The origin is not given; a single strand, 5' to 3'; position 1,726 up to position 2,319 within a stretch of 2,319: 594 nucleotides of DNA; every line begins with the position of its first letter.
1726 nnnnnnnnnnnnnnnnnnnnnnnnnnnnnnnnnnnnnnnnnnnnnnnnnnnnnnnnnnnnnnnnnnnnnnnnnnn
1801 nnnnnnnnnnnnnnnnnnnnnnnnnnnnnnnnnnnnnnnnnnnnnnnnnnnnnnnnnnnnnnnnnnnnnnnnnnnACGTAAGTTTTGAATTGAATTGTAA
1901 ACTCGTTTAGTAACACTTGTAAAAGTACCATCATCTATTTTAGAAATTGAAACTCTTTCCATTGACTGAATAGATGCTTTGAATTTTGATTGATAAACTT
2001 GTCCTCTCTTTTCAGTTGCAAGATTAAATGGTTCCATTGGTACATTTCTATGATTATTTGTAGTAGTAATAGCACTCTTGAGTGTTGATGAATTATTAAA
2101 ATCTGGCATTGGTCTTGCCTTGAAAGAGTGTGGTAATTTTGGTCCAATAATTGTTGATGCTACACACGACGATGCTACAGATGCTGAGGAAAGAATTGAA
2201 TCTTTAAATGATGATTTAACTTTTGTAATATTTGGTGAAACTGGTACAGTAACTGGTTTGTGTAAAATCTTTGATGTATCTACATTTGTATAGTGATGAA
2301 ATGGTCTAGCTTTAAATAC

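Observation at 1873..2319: The supplied track truncates a TPX2-family gene: the minus frame is open to the window edge and carries FKARP / TVPVSP / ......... motifs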

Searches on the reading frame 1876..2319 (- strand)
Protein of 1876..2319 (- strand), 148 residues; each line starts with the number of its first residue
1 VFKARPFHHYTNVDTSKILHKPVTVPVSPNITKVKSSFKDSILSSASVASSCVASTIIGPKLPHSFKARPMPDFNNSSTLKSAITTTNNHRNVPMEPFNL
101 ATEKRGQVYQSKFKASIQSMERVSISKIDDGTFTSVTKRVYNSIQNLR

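Call 5: search_solved_structures(query=window:1876-2319:-, max_evalue=10, show_alignments=3)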
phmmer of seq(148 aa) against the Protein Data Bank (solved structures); distinct sequences matched with E-value up to 10: 2.
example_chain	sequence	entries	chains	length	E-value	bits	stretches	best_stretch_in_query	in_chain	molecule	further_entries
8cx6_A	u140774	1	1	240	0.0018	21.8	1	65-119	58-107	Targeting protein for Xklp2-A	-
7jr9_A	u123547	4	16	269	0.64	13.5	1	53-135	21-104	Radial spoke protein 9 | Flagellar radial spoke protein 9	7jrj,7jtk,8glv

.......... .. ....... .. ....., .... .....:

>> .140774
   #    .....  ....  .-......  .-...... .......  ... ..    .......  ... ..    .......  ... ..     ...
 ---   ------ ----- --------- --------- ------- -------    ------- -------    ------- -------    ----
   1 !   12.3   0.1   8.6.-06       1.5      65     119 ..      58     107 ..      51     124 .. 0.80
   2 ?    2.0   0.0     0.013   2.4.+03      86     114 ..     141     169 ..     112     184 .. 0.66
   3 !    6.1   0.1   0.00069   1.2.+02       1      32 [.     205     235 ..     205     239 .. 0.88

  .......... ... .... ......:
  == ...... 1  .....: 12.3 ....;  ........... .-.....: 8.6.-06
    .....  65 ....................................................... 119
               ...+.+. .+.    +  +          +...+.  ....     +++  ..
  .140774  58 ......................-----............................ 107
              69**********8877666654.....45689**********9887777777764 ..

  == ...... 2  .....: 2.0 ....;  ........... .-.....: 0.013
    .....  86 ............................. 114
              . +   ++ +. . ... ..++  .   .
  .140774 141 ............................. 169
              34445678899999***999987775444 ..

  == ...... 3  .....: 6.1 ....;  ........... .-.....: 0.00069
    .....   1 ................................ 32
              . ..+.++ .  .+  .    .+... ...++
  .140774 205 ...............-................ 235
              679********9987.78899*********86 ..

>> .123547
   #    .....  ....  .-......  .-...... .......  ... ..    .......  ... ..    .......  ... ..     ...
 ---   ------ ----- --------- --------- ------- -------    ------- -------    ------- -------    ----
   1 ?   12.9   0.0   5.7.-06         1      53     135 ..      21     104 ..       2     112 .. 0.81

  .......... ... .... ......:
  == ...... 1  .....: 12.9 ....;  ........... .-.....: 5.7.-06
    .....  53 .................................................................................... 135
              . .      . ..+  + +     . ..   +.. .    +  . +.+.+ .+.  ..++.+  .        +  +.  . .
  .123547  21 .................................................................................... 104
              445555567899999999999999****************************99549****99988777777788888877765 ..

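Call 6: search_protein_families(library=pfam, proteins=[window:1876-2319:-], max_evalue=10)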
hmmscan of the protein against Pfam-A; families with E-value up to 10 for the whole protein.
seq(148 aa): 2 families
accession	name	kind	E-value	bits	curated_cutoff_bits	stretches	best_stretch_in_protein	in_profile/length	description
PF06886.16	TPX2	-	0.0049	17.2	25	1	66-82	54-70/77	Targeting protein for Xklp2 (TPX2) domain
PF07548.16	ChlamPMP_M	-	0.11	12.9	25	1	61-135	72-131/174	Chlamydia polymorphic membrane protein middle domain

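Call 8: find_homologous_proteins(query=window:1876-2319:-, max_evalue=0.01)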
Query seq(148 aa): 75 candidates shared short words with the query, none scored E <= 0.01.

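Call 11: find_encoding_contigs(protein=window:1876-2319:-, flank=10000)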
Protein window:1876-2319:- (148 aa): no gene with exactly this product is on record in the collection.

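Call 18: search_protein_representatives(protein=window:1876-2319:-)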
Query: 148 residues. Proteins with E-value up to 0.001 (for the whole library): 5; up to 1e-10: 4; up to 1e-30: 1. The best 5 are listed.
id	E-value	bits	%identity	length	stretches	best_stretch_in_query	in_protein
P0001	8.5e-88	307.5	72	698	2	1-148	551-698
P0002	1.1e-16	77.5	41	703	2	19-136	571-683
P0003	1.0e-14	71.1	44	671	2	34-142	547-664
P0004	6.1e-14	68.6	40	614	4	72-147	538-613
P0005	2.0e-08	50.7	47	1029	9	63-113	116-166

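Call 20: search_protein_families(library=pfam, proteins=[P0001, P0002, P0003, P0004, P0005], max_evalue=0.01)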
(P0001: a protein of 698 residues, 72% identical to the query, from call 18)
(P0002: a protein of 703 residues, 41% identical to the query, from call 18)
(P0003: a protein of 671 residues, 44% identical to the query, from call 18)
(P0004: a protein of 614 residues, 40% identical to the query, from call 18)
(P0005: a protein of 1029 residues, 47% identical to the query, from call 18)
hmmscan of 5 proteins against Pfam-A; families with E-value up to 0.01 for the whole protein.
P0001 (698 aa): 1 family
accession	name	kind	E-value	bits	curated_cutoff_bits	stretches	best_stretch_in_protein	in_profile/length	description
PF12214.13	TPX2_importin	-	1.3e-20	74.6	29.5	3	321-459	1-134/135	Cell cycle regulated microtubule associated protein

P0002 (703 aa): 1 family
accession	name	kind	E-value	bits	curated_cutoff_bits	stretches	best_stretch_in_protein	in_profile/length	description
PF12214.13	TPX2_importin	-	4.2e-29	102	29.5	5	310-423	1-112/135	Cell cycle regulated microtubule associated protein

P0003 (671 aa): 1 family
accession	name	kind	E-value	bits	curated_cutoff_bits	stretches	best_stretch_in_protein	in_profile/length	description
PF12214.13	TPX2_importin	-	1.2e-22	81.1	29.5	2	321-448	2-133/135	Cell cycle regulated microtubule associated protein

P0004 (614 aa): 1 family
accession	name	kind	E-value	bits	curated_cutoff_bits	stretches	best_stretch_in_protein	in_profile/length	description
PF12214.13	TPX2_importin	-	6e-22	78.9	29.5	2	278-407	5-135/135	Cell cycle regulated microtubule associated protein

P0005 (1029 aa): 3 families
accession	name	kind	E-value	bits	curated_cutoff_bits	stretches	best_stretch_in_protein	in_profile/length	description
PF06886.16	TPX2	-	1.5e-15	57.3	25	0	518-552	34-70/77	Targeting protein for Xklp2 (TPX2) domain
PF22587.1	DNApolII_insertion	-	3.3e-05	24.2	27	0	512-549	8-45/61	DNA polymerase II, insertion domain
PF12214.13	TPX2_importin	-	0.00044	21.1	29.5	0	63-125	43-107/135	Cell cycle regulated microtubule associated protein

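Call 21: list_cluster_members(proteins=[P0001, P0002, P0003, P0004, P0005])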
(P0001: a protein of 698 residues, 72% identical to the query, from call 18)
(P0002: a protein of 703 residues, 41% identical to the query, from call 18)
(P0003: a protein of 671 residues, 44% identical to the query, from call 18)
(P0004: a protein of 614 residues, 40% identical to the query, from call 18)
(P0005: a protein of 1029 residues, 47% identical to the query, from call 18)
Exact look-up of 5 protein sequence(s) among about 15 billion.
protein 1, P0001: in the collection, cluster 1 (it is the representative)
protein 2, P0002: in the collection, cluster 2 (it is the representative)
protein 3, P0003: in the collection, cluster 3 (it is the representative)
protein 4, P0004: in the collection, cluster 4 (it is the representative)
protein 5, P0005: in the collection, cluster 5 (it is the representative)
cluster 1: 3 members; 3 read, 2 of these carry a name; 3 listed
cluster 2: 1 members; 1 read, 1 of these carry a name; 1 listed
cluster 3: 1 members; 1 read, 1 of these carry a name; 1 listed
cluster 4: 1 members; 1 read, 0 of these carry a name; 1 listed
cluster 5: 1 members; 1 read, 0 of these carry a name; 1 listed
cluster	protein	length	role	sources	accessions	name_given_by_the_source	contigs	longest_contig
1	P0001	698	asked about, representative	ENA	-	-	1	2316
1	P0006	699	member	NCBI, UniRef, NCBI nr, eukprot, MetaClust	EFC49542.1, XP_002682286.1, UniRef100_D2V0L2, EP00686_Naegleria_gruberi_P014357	predicted protein [Naegleria gruberi] | Predicted protein n=1 Tax=Naegleria gruberi TaxID=5762 RepID=D2V0L2_NAEGR | uncharacterized protein NAEGRDRAFT_45723 [Naegleria gruberi]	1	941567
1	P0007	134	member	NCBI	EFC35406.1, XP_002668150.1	predicted protein, partial [Naegleria gruberi]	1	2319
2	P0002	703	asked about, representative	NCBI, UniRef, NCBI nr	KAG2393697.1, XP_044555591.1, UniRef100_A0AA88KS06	hypothetical protein C9374_007228 [Naegleria lovaniensis] | TPX2 central domain-containing protein n=1 Tax=Naegleria lovaniensis TaxID=51637 ... | uncharacterized protein C9374_007228 [Naegleria lovaniensis]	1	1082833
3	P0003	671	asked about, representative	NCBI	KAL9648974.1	hypothetical protein ABK040_008354 [Willaertia magna]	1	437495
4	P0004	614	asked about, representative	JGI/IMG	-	-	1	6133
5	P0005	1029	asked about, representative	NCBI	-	-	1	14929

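Call 22: find_encoding_contigs(protein=P0001, flank=10000)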
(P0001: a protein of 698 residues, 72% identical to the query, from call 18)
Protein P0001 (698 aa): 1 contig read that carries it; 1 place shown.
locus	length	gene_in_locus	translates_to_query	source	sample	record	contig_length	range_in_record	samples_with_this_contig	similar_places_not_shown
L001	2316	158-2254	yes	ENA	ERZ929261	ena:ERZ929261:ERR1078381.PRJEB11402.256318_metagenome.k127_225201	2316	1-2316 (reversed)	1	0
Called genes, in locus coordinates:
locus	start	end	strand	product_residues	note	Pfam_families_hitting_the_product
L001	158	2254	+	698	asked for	PF12214:TPX2_importin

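Call 24: find_encoding_contigs(protein=P0006, flank=10000)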
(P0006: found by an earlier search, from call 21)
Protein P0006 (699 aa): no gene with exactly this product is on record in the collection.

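Call 26: find_encoding_contigs(protein=P0007, flank=10000)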
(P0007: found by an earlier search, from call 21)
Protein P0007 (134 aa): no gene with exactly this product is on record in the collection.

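Call 27: find_encoding_contigs(protein=P0002, flank=6000)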
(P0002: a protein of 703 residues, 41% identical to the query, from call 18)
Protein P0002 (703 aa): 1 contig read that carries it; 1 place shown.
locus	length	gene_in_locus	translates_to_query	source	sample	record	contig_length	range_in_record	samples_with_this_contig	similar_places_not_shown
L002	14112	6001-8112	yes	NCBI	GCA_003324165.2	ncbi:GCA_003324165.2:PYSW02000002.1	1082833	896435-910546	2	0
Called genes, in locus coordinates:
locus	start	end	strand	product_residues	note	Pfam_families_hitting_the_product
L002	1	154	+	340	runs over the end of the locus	-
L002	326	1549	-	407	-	-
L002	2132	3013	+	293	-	PF01507:PAPS_reduct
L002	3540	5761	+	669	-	PF09713:A_thal_3526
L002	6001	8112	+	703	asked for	PF12214:TPX2_importin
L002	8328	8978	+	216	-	-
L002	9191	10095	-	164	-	PF02136:NTF2 (weak)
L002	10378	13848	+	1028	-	PF25400:PH_FAN, PF14844:PH_BEACH, PF02138:Beach, PF13570:Beta-prop_ACSF4, PF23098:Beta-prop_NOL10_N, PF24796:WDR55, PF24817:WD40_WDHD1_1st, PF25175:Beta-prop_WDR5, +46 more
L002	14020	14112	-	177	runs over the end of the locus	PF05871:ESCRT-II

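Call 31: search_solved_structures(query=P0001, max_evalue=1, show_alignments=4)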
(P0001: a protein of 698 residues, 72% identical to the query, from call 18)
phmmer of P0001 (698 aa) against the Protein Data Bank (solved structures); distinct sequences matched with E-value up to 1: 2.
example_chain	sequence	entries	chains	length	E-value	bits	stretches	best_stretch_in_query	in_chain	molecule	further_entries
8cx6_A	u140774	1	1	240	0.00083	21.1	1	494-557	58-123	Targeting protein for Xklp2-A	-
7rg8_B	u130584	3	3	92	0.29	12.7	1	61-105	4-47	Heparanase 8 kDa subunit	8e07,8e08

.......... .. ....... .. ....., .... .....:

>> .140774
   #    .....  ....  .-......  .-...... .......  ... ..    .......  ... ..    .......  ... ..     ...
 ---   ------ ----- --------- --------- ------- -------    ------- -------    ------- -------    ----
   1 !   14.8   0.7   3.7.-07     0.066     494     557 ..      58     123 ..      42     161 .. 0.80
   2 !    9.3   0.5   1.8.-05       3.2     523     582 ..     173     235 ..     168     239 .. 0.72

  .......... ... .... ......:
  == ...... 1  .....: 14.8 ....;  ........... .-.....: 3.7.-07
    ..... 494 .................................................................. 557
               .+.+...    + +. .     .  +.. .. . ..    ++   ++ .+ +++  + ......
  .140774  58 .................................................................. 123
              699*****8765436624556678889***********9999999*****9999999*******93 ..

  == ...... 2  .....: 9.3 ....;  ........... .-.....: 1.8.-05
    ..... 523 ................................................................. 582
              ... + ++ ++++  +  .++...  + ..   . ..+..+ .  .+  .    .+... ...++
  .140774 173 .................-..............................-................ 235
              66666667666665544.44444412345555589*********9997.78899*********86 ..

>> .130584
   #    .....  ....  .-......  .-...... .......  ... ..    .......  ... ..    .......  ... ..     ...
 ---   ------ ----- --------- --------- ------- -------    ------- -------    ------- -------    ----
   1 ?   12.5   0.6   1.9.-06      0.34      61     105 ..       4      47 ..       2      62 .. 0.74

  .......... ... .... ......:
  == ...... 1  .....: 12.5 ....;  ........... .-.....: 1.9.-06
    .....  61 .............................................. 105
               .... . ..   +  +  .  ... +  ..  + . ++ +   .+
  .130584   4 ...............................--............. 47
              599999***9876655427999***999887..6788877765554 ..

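Call 33: search_solved_structures(query=A1, max_evalue=1, show_alignments=4)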
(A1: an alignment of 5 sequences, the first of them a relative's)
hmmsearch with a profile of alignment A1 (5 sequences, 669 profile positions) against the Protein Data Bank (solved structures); distinct sequences matched with E-value up to 1: 5.
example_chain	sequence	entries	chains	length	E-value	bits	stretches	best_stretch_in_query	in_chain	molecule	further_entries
6bjc_T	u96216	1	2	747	4.6e-14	54.9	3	268-552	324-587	Targeting protein for Xklp2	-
8cx6_A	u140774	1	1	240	6e-09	38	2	470-558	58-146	Targeting protein for Xklp2-A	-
8ccr_A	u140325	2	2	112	0.00041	22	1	427-477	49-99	4D2 (mutant T19D)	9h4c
7ah0_A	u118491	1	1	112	0.00072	21.2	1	429-477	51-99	4D2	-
9i38_A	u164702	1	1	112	0.0032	19.1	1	430-478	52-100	m4D2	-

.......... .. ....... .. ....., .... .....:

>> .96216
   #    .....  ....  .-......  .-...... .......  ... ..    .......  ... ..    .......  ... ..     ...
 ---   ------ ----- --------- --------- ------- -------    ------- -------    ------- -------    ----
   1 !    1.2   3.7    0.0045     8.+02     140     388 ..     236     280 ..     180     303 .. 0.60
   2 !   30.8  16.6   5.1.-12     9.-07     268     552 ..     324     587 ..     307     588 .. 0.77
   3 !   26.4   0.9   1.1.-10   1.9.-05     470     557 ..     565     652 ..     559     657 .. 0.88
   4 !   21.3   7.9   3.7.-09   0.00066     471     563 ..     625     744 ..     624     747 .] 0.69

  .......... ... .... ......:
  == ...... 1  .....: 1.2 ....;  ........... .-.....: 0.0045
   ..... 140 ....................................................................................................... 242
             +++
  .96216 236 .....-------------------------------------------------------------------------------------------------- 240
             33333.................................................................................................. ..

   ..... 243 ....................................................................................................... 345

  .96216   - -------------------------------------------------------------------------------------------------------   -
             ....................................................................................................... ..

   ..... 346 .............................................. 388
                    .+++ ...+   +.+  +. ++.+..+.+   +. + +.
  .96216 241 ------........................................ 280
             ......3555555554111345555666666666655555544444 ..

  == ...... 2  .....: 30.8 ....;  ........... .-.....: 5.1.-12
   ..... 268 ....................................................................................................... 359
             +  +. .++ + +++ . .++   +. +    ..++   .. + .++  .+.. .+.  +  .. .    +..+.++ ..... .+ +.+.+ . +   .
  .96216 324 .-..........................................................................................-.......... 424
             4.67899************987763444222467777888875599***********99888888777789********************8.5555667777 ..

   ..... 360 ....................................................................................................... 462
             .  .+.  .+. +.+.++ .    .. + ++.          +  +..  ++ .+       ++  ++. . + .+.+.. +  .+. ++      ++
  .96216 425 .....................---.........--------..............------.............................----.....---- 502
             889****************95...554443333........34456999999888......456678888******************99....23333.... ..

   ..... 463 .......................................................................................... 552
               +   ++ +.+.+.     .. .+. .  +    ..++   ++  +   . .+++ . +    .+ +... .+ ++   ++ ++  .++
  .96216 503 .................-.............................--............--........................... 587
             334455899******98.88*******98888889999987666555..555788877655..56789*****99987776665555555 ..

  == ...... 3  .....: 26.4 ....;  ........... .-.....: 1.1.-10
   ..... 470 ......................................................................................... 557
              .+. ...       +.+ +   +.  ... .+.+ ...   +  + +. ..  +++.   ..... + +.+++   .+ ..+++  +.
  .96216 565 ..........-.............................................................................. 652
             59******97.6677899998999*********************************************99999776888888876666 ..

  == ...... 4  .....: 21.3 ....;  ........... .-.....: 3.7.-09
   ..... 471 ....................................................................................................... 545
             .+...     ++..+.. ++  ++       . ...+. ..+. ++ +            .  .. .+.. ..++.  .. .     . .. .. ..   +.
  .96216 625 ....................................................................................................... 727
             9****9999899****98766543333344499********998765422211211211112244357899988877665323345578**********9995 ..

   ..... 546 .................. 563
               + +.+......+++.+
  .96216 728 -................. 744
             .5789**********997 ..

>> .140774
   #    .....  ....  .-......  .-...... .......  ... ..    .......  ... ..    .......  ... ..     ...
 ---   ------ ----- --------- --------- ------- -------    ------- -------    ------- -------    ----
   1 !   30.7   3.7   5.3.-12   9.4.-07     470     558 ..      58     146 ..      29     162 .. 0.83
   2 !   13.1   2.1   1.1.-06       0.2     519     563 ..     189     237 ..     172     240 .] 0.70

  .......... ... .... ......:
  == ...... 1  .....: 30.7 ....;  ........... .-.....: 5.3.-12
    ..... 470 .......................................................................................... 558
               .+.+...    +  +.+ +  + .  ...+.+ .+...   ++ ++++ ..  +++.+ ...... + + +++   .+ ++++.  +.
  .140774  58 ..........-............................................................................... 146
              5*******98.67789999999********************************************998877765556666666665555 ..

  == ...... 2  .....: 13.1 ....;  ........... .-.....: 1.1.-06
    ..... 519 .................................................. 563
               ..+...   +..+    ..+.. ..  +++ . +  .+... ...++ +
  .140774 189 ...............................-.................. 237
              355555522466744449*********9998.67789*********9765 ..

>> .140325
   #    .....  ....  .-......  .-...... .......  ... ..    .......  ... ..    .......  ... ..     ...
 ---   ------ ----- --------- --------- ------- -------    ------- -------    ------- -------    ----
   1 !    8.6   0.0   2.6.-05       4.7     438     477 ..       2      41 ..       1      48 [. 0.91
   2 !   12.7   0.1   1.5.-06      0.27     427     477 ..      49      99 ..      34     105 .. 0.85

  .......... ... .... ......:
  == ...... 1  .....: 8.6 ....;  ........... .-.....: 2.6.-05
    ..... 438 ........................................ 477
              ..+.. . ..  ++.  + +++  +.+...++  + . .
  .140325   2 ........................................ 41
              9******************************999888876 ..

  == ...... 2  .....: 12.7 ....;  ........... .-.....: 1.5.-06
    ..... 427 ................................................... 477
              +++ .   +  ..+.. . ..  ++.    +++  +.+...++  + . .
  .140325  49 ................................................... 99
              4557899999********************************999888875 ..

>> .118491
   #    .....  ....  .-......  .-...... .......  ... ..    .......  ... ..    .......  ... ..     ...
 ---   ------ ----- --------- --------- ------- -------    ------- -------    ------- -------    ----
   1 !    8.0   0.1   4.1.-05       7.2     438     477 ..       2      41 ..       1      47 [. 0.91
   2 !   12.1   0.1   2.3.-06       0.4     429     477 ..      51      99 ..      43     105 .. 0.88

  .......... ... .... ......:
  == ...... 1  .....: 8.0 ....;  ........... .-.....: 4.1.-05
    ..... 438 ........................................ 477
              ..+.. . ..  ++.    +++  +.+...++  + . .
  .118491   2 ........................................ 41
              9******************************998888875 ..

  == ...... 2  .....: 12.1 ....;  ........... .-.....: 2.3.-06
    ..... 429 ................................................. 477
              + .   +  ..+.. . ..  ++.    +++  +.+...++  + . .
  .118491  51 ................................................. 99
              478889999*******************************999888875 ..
